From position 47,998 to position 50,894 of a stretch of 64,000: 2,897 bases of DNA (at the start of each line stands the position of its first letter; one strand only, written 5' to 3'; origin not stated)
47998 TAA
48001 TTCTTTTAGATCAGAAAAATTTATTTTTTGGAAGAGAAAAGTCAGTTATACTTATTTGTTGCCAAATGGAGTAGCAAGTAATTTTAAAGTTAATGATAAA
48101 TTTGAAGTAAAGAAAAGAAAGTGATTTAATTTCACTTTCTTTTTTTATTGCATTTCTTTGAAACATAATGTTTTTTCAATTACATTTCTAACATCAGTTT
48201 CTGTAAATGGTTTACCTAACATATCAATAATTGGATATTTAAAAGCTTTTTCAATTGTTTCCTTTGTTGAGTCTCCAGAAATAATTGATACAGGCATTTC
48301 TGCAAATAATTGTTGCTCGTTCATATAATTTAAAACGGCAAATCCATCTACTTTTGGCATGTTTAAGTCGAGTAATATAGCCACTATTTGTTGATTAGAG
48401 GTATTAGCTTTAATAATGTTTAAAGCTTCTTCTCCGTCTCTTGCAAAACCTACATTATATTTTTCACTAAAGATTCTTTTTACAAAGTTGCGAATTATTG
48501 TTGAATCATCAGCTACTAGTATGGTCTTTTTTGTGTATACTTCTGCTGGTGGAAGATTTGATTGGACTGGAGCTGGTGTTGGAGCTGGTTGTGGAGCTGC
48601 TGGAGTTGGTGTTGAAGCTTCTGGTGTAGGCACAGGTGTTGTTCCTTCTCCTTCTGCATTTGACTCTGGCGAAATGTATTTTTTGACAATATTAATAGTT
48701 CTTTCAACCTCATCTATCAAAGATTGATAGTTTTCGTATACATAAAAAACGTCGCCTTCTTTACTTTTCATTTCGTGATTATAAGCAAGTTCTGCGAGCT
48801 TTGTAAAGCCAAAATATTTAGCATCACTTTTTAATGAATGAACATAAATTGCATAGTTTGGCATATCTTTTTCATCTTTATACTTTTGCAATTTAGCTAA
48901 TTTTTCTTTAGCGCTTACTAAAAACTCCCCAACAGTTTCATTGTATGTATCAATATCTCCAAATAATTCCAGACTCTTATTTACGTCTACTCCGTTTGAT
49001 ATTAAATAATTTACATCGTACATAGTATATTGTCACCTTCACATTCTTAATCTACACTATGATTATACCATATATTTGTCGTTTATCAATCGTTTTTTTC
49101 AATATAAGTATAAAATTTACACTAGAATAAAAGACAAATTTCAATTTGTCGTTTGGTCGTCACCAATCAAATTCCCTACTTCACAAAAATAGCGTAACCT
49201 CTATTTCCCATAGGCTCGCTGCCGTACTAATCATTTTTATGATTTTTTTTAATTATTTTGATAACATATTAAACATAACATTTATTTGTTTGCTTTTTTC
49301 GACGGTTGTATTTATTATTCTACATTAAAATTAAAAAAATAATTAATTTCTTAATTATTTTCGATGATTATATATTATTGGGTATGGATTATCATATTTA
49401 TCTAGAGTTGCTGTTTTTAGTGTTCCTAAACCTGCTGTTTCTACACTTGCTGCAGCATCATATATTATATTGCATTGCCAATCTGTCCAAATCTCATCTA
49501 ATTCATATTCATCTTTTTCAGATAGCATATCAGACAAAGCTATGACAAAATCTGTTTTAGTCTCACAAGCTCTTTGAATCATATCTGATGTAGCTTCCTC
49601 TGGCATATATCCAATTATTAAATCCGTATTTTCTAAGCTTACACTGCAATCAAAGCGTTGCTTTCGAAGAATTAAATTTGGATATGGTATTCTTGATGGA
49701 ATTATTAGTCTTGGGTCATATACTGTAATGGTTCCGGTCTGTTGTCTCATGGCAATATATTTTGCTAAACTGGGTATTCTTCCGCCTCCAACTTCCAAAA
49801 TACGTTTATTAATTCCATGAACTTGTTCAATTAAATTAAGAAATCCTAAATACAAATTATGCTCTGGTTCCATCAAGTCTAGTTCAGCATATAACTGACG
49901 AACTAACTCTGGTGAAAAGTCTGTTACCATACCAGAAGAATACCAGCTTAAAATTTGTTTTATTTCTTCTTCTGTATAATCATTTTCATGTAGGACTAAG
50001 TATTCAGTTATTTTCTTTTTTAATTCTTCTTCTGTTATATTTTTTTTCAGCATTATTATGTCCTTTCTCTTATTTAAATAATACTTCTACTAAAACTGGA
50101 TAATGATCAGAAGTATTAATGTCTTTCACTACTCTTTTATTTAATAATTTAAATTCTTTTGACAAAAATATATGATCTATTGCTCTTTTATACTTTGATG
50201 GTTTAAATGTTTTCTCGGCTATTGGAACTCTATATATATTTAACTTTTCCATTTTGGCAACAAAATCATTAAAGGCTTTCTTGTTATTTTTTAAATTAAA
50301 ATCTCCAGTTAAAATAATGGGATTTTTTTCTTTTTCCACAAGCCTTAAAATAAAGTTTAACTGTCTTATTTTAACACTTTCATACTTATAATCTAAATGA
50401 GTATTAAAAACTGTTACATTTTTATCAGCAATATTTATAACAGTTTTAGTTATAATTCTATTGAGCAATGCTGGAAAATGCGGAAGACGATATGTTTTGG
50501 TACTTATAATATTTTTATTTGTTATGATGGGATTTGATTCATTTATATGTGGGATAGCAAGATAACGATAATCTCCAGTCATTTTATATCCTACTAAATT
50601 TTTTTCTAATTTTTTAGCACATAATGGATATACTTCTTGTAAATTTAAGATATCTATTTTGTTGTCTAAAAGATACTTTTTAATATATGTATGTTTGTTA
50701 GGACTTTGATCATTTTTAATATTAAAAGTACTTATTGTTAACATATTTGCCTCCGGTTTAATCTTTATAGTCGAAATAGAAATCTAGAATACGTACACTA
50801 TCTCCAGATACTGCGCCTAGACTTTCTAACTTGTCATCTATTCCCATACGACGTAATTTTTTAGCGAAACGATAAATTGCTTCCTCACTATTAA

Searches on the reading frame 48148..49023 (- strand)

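Call 76: search_protein_families(library=pfam, proteins=[window:48148-49023:-], max_evalue=0.00001)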
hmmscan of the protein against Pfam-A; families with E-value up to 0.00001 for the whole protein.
window:48148-49023:- (292 aa): 2 families
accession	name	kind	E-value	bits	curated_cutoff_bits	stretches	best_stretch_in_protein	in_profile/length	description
PF00072.30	Response_reg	-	4.7e-20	72.3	30.2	1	168-282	1-110/111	Response regulator receiver domain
PF01627.28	Hpt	-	4.7e-06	27.2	24.6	1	31-85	3-57/84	Hpt domain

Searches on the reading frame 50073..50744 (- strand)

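Call 76: search_protein_families(library=pfam, proteins=[window:50073-50744:-], max_evalue=0.00001)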
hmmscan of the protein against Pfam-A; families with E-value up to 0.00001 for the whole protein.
window:50073-50744:- (224 aa): 2 families
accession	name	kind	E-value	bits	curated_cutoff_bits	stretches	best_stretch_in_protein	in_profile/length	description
PF03372.29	Exo_endo_phos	-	4.3e-15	56.5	24.5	1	6-214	2-225/225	Endonuclease/Exonuclease/phosphatase family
PF14529.12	Exo_endo_phos_2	-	8.8e-08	32.5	27.4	1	130-217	19-116/117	Endonuclease-reverse transcriptase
